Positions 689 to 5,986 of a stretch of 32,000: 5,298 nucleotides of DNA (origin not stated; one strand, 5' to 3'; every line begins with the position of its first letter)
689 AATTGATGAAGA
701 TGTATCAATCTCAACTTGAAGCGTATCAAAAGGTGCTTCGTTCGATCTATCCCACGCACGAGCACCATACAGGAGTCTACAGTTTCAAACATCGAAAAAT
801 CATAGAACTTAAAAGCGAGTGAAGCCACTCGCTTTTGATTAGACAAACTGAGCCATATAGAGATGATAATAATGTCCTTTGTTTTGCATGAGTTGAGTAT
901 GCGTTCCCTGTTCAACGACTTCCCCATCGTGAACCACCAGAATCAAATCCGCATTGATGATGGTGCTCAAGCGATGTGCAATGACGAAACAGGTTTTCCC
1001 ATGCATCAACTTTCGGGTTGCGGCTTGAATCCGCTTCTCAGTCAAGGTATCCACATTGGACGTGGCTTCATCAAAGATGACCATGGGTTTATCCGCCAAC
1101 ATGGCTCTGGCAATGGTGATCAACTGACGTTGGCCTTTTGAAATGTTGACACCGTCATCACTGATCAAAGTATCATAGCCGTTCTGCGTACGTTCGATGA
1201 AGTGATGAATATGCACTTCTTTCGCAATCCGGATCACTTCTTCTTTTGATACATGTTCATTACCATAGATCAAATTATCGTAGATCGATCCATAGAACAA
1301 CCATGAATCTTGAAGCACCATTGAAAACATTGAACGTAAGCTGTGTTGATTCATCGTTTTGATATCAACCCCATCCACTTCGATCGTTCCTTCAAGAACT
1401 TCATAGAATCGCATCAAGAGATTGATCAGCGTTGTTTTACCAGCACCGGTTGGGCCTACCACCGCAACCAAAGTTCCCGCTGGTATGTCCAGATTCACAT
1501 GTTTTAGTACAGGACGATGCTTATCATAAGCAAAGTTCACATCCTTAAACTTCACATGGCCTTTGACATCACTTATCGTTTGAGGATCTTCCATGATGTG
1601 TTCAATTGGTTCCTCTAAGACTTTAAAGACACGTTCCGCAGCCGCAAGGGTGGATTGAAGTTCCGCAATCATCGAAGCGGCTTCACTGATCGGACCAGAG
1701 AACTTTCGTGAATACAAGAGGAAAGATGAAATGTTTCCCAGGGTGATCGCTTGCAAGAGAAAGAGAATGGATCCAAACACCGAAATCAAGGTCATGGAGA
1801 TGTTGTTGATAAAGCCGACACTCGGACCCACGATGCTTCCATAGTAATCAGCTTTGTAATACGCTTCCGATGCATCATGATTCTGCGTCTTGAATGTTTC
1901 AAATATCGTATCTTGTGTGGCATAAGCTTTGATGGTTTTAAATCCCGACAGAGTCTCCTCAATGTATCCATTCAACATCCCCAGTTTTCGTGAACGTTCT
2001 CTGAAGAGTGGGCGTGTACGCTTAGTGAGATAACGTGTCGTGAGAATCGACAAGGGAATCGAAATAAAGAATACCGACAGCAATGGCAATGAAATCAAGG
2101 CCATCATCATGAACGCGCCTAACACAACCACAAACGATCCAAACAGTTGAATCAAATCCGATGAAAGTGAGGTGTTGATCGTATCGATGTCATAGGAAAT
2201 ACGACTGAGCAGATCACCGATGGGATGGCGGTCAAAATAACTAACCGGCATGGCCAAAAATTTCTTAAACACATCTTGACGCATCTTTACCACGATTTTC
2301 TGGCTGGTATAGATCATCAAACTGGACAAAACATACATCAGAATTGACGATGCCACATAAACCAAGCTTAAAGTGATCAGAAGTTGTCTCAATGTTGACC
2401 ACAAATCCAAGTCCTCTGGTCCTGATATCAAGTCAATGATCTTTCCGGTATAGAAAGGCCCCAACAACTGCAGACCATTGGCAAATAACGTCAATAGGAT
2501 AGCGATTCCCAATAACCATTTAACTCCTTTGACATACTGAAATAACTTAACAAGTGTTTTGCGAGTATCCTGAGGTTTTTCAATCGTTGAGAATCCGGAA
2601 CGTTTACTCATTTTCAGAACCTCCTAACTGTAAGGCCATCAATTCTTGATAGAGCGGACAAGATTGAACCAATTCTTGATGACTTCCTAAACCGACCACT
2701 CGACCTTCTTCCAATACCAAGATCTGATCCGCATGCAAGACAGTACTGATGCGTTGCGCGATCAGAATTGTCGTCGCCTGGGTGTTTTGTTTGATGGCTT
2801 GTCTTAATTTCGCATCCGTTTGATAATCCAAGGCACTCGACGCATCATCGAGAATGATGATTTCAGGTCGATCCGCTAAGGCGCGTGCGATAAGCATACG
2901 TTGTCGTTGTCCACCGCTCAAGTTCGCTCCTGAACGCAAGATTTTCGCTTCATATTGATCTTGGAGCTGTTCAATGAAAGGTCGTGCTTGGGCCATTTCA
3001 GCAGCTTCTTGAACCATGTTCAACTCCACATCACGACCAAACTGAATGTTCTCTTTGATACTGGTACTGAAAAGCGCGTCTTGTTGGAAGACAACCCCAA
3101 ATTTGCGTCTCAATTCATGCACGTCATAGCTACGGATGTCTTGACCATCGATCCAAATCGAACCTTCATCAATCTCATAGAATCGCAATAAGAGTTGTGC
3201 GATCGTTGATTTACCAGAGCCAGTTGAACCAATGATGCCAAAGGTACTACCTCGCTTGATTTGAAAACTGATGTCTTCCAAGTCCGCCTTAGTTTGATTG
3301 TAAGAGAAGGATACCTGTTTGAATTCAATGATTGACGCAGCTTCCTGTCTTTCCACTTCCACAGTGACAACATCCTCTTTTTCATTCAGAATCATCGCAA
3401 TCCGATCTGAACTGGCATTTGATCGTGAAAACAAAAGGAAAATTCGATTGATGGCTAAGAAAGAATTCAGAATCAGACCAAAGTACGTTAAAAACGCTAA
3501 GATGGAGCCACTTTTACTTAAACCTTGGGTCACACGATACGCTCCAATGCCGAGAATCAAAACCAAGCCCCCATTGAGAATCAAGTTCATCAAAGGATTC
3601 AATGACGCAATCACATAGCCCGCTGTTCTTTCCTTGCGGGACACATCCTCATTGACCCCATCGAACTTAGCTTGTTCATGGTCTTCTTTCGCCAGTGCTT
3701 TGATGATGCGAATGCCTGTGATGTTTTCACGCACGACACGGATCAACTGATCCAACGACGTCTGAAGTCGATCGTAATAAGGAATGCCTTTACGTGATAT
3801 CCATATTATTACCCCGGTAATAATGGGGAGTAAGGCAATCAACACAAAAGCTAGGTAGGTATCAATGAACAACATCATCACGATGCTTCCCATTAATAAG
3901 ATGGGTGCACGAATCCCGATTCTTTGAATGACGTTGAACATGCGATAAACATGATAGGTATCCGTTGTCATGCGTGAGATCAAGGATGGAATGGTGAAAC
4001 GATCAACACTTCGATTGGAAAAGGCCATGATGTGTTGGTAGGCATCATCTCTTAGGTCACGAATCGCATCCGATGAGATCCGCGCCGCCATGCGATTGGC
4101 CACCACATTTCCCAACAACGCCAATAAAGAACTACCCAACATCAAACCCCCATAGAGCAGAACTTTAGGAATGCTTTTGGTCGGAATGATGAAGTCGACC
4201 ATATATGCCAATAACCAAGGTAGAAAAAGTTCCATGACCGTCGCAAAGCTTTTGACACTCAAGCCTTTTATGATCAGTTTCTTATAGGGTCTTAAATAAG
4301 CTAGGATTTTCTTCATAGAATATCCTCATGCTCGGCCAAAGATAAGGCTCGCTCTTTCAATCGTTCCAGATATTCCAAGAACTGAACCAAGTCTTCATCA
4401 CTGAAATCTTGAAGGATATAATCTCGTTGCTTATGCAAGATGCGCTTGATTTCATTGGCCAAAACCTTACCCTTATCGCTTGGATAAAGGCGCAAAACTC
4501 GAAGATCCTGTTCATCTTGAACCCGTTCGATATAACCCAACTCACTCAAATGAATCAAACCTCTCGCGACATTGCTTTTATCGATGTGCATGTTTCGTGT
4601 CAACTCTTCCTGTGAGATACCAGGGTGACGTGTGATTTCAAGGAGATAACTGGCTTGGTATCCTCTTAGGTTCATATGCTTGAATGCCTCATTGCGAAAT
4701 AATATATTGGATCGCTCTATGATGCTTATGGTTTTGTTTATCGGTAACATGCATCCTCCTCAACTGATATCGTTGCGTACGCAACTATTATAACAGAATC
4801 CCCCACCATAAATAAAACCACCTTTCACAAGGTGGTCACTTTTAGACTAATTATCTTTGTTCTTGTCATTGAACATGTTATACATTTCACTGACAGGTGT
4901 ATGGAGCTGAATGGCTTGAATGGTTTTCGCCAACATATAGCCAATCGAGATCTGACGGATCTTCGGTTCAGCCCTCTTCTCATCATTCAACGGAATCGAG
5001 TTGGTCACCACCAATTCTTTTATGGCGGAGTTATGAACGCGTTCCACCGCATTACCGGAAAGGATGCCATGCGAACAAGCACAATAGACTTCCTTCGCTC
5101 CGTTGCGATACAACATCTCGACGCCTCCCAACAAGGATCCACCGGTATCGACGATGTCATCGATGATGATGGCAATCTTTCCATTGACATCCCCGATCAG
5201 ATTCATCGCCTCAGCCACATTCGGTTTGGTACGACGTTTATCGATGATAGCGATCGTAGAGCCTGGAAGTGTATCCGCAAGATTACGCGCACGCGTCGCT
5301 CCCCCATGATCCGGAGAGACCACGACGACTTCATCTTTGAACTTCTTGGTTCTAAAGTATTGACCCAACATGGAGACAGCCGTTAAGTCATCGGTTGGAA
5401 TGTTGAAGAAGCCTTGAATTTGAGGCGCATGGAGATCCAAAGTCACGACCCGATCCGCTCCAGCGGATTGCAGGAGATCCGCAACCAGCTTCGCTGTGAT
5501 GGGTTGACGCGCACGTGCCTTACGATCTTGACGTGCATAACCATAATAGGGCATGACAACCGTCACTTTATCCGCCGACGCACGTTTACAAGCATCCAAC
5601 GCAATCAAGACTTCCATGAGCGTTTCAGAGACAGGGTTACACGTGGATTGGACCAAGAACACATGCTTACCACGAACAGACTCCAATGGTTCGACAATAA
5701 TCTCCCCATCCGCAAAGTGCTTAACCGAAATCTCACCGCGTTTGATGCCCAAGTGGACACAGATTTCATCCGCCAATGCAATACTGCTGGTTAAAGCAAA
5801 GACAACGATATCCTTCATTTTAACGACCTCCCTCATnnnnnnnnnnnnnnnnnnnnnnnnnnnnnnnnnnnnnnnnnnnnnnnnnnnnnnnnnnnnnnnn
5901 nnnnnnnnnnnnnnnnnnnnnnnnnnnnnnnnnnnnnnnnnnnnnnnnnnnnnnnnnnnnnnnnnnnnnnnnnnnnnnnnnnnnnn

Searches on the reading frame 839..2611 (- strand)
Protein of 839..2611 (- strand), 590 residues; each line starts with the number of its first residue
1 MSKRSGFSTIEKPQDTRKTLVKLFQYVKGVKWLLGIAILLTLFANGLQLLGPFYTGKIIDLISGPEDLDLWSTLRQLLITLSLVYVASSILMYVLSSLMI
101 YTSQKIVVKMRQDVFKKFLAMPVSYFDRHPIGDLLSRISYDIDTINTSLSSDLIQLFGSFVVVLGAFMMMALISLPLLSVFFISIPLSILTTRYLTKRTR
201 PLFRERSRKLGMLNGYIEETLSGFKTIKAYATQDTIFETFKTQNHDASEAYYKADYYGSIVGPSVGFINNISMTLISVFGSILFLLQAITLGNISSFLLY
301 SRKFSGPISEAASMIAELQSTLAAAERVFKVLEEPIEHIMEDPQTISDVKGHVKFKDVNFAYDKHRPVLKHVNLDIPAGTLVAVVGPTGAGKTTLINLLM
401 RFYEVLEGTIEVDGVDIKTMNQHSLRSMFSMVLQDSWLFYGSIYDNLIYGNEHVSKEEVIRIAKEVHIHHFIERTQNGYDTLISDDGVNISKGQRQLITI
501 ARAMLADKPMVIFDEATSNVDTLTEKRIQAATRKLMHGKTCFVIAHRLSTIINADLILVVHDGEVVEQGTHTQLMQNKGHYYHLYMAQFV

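Call 25: search_protein_families(library=pfam, proteins=[window:839-2611:-], max_evalue=0.0001)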
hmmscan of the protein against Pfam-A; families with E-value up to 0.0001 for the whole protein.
window:839-2611:- (590 aa): 3 families
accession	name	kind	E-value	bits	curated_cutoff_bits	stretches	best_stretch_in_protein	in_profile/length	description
PF00664.28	ABC_membrane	-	4.5e-53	181.1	28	1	34-307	1-273/274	ABC transporter transmembrane region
PF00005.33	ABC_tran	-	1.7e-28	100.4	25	1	369-518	1-137/137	ABC transporter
PF02463.25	SMC_N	-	1.8e-05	24.7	40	0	451-560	115-211/220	RecF/RecN/SMC N terminal domain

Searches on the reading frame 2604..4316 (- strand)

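Call 25: search_protein_families(library=pfam, proteins=[window:2604-4316:-], max_evalue=0.0001)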
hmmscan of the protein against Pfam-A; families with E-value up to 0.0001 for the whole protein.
window:2604-4316:- (570 aa): 3 families
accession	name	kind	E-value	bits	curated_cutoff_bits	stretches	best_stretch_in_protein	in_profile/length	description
PF00664.28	ABC_membrane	-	7.3e-41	141.1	28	1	21-285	7-273/274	ABC transporter transmembrane region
PF00005.33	ABC_tran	-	2.7e-33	115.9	25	1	346-493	1-136/137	ABC transporter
PF02463.25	SMC_N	-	4.9e-07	29.8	40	1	382-533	106-209/220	RecF/RecN/SMC N terminal domain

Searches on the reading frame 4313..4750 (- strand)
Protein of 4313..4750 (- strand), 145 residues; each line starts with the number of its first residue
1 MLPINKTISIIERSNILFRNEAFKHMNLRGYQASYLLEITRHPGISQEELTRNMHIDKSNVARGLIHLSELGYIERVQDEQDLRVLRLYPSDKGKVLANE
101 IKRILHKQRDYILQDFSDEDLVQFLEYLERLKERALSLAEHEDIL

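Call 25: search_protein_families(library=pfam, proteins=[window:4313-4750:-], max_evalue=0.0001)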
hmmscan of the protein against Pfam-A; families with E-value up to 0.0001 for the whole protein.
window:4313-4750:- (145 aa): 3 families
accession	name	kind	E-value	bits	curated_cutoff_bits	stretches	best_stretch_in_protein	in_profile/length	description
PF01047.28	MarR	-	4e-10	39.9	24.6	1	32-85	5-58/59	MarR family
PF12802.13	MarR_2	-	1.2e-09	38.6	27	1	32-84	7-60/61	MarR family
PF13463.12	HTH_27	-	3e-05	24.6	22.2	1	39-94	12-68/68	Winged helix DNA-binding domain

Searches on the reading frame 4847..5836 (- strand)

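Call 25: search_protein_families(library=pfam, proteins=[window:4847-5836:-], max_evalue=0.0001)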
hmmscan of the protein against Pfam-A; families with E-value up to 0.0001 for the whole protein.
window:4847-5836:- (329 aa): 4 families
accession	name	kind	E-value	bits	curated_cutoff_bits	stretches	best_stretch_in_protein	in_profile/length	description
PF13793.12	Pribosyltran_N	-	1.4e-48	164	25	1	10-126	1-117/117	N-terminal domain of ribose phosphate pyrophosphokinase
PF14572.12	Pribosyl_synth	-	3.4e-26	92.8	27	1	206-316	70-180/184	Phosphoribosyl synthetase-associated domain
PF00156.33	Pribosyltran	-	2.4e-18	66.4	26.3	1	157-262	19-130/158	Phosphoribosyl transferase domain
PF14681.12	UPRTase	-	2.3e-06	27.7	27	1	146-287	43-190/206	Uracil phosphoribosyltransferase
